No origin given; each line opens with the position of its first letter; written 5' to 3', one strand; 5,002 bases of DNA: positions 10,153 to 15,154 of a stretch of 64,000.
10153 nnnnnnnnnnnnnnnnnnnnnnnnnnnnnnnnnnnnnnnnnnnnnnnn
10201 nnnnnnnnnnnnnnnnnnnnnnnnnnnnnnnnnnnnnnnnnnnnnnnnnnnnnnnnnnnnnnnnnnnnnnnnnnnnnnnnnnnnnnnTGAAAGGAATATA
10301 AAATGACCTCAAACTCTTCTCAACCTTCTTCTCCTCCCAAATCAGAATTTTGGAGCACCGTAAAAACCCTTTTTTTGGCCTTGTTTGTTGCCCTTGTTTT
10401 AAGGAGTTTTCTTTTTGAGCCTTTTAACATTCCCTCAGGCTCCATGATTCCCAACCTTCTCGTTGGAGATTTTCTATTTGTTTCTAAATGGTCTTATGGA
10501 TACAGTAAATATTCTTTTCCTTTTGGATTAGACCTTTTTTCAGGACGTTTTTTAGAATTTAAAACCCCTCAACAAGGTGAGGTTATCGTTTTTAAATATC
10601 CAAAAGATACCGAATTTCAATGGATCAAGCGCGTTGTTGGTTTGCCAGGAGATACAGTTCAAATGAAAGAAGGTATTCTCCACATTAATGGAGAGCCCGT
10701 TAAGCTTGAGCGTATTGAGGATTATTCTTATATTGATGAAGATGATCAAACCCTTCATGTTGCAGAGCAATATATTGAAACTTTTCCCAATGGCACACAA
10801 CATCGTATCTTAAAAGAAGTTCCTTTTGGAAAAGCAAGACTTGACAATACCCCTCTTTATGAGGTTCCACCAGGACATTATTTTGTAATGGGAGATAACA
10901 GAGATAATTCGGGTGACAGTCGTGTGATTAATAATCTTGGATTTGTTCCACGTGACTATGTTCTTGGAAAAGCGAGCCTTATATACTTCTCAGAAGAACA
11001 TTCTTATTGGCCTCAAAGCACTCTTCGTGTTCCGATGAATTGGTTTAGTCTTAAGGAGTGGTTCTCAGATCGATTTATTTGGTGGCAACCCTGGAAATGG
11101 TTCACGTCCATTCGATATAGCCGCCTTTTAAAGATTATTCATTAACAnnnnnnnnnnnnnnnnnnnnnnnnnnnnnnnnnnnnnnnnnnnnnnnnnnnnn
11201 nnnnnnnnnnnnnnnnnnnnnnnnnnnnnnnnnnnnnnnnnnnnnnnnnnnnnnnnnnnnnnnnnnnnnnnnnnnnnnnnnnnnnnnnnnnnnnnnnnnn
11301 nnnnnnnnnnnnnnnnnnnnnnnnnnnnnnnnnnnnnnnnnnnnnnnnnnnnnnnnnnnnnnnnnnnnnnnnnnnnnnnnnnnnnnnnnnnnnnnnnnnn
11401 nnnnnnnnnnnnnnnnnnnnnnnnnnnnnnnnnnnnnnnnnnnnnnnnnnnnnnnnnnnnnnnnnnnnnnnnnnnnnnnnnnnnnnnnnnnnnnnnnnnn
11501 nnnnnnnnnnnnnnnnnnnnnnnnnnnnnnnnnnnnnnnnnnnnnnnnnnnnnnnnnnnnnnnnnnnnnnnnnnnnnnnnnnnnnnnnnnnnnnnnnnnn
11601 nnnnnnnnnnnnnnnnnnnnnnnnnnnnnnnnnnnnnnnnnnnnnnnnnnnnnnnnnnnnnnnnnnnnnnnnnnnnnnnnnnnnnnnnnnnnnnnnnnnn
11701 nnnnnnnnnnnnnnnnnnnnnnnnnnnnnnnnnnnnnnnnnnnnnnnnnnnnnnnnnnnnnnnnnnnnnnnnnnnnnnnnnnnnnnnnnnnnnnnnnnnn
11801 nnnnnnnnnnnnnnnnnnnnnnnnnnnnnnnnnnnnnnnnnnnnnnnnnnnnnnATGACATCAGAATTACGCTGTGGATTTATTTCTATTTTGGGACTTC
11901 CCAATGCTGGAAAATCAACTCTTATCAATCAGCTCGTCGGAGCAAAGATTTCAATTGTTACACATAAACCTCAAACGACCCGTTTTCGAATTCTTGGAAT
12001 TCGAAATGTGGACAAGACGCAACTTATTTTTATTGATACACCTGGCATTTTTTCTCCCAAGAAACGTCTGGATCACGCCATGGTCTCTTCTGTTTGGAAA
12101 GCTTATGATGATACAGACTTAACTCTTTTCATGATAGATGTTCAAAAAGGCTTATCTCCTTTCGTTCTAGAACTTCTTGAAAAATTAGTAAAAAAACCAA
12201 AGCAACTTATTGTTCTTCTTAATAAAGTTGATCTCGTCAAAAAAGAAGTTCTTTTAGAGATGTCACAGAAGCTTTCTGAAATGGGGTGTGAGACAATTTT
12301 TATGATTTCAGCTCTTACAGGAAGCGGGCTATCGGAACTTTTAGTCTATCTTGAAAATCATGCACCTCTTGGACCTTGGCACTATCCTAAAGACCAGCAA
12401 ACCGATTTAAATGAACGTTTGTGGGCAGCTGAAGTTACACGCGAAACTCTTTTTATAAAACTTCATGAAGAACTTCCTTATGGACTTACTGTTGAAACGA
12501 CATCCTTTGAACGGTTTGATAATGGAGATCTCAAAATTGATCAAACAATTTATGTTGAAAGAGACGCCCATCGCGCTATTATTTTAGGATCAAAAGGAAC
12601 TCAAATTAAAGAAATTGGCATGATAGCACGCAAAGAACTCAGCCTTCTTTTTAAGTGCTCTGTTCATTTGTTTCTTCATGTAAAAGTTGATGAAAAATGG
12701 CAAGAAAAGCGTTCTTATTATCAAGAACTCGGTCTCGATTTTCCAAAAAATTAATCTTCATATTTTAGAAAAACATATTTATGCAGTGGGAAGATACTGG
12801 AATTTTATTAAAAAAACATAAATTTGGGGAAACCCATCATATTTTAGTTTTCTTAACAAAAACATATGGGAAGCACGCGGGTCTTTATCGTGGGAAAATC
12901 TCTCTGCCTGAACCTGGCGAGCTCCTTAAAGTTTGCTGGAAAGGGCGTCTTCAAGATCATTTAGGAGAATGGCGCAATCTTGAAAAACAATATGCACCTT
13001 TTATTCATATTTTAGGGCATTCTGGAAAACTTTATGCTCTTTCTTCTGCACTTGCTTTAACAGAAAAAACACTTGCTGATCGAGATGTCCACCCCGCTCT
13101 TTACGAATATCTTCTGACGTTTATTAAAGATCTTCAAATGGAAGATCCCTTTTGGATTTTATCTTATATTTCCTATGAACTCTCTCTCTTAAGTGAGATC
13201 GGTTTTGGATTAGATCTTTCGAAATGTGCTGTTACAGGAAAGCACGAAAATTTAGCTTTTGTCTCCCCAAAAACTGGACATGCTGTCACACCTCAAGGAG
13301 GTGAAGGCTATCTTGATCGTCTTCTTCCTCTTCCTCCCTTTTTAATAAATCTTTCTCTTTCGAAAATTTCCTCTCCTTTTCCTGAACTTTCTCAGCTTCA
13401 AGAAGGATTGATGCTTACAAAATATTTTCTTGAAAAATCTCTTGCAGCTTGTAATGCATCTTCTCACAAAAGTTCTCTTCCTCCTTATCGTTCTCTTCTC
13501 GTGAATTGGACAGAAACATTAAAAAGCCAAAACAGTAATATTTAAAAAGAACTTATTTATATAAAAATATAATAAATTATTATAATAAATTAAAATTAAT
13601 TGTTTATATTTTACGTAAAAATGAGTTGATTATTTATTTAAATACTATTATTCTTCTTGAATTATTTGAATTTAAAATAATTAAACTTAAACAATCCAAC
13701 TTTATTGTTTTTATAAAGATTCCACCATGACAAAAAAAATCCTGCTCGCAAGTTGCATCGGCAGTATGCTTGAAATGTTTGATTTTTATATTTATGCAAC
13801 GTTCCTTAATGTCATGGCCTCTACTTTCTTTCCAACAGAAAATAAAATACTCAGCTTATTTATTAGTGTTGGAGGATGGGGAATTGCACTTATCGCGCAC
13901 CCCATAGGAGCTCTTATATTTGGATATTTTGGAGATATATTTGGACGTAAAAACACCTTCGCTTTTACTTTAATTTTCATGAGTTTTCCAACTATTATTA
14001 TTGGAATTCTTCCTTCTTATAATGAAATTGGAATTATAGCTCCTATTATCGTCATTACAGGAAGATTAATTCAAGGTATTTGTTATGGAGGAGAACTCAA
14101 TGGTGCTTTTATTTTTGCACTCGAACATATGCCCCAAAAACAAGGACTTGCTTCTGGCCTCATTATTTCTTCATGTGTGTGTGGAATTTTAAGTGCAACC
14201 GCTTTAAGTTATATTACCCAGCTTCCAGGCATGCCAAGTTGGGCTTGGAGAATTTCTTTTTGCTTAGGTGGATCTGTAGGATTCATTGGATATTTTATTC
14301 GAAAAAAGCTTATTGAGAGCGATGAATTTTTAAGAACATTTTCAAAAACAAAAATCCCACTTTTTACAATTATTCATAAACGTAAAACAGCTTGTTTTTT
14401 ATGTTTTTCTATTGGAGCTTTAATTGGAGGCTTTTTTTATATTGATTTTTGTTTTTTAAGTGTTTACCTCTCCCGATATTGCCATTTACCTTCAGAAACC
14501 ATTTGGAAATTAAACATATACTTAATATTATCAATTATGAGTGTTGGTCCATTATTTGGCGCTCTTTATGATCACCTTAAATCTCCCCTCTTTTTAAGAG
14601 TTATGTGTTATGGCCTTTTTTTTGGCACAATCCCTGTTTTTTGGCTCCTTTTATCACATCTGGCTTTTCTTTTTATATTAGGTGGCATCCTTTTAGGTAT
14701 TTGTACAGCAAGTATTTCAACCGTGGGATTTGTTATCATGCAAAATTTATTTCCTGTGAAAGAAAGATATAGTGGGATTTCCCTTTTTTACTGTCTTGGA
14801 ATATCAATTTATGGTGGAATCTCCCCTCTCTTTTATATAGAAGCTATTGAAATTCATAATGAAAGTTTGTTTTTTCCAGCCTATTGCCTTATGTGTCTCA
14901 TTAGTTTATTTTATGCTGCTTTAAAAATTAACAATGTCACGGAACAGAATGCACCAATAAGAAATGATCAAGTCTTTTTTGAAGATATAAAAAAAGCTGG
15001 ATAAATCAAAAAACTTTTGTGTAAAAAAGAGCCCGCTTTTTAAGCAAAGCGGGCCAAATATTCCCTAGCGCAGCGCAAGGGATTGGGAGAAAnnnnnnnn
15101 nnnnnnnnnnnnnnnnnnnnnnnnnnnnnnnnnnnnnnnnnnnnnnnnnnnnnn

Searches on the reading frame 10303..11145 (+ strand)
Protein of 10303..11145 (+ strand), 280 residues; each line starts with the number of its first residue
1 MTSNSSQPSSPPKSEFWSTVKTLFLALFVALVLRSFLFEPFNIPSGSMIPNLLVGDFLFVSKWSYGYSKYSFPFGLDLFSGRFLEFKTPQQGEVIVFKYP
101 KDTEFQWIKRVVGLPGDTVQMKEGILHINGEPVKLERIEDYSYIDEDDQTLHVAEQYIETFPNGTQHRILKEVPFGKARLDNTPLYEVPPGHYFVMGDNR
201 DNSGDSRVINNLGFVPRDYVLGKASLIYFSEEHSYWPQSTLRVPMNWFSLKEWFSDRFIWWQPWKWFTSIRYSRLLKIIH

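Call 64: search_protein_families(library=ncbifam, proteins=[window:10303-11145:+], max_evalue=0.001)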
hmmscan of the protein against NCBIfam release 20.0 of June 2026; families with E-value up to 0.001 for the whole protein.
window:10303-11145:+ (280 aa): 5 families
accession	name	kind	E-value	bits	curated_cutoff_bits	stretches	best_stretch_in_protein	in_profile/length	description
TIGR02227.1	sigpep_I_bact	equivalog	3.6e-47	160.2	47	1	20-230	2-160/162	signal peptidase I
NF008114.0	PRK10861.1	equivalog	2.5e-44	151.9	277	2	12-121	56-158/324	signal peptidase I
TIGR02754.1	sod_Ni_protease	equivalog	1.2e-06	28.9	63.25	0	190-224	57-88/90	nickel-type superoxide dismutase maturation protease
TIGR02771.1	TraF_Ti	equivalog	4.6e-06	26.3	100.25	0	107-140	84-117/171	conjugative transfer signal peptidase TraF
TIGR02228.1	sigpep_I_arch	equivalog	0.00061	19.7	51.85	0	14-62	4-55/158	signal peptidase I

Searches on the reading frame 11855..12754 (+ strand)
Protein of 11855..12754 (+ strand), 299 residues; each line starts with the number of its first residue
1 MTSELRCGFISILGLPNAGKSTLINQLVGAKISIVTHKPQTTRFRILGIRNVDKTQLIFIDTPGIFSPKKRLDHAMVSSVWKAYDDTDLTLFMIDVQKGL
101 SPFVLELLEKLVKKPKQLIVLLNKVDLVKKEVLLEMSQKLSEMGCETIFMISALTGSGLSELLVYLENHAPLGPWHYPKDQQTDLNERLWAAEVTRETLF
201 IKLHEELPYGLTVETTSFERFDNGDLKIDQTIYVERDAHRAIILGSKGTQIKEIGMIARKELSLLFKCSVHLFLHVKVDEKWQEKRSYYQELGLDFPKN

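Call 64: search_protein_families(library=ncbifam, proteins=[window:11855-12754:+], max_evalue=0.001)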
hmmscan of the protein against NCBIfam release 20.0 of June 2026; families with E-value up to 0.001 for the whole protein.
window:11855-12754:+ (299 aa): 27 families (the best 25 are shown)
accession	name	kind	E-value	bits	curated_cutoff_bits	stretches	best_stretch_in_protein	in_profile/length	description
NF000908.1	PRK00089.1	equivalog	1.8e-101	339.3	237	1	6-293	2-290/291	GTPase Era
TIGR00436.1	era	equivalog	6e-69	232.4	116.25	1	8-277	1-270/270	GTPase Era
TIGR03594.1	GTPase_EngA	equivalog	2.1e-31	109.4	306.7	1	10-170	3-160/432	ribosome biogenesis GTPase Der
TIGR00231.1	small_GTP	domain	6.7e-24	84.5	42.5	1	7-167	3-163/164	GTP-binding protein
NF003661.0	PRK05291.1-3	equivalog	7.6e-21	75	380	1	4-170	212-370/448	tRNA uridine-5-carboxymethylaminomethyl(34) synthesis GTPase MnmE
TIGR00450.1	mnmE_trmE_thdF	equivalog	2.7e-18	66.3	252.6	1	10-135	212-336/446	tRNA uridine-5-carboxymethylaminomethyl(34) synthesis GTPase MnmE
NF007071.0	PRK09518.1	equivalog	1.6e-17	63.3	953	1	7-163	271-424/706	bifunctional cytidylate kinase/GTPase Der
TIGR03918.1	GTP_HydF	equivalog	2.8e-17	62.7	325.55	1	9-170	9-167/392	[FeFe] hydrogenase H-cluster maturation GTPase HydF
NF002828.0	PRK03003.1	equivalog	6.1e-17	61.4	631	1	9-169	42-199/477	ribosome biogenesis GTPase Der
TIGR03596.1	GTPase_YlqF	equivalog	1.5e-16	60.6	208.2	1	11-70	122-178/276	ribosome biogenesis GTPase YlqF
NF008956.1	PRK12299.1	equivalog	2.9e-16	59.4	300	1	10-167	161-322/327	GTPase ObgE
TIGR02729.1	Obg_CgtA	equivalog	9.4e-16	57.7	280.25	1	10-166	160-324/329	Obg family GTPase CgtA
NF008955.0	PRK12297.1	equivalog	8.3e-13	48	406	1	10-204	162-364/429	GTPase ObgE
TIGR00437.1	feoB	equivalog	1.6e-12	46.9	315.65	1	14-179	1-153/594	ferrous iron transport protein B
TIGR02528.1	EutP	subfamily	1.6e-11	44.6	138.35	1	11-167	4-141/142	EutP/PduV family microcompartment system protein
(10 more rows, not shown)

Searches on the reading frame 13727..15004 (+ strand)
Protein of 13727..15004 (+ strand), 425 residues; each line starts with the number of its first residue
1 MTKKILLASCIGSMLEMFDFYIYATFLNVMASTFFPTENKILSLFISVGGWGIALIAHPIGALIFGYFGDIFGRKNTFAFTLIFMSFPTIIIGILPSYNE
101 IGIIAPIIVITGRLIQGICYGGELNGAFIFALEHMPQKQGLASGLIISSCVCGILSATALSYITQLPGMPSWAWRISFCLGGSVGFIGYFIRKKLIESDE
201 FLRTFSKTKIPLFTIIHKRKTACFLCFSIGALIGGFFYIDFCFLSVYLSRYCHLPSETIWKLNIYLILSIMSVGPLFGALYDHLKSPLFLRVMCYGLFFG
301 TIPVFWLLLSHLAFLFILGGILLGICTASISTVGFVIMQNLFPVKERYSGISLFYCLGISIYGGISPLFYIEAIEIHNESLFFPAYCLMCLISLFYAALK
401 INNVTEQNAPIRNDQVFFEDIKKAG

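Call 31: search_protein_families(library=pfam, proteins=[window:13727-15004:+], max_evalue=0.001)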
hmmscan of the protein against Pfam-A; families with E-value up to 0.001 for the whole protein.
window:13727-15004:+ (425 aa): 2 families
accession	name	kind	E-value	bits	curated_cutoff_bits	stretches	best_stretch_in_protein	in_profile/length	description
PF07690.21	MFS_1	-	5.2e-21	75.4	33.4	2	10-367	2-347/347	Major Facilitator Superfamily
PF00083.30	Sugar_tr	-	4.6e-14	52.6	22.3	1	9-204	5-200/452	Sugar (and other) transporter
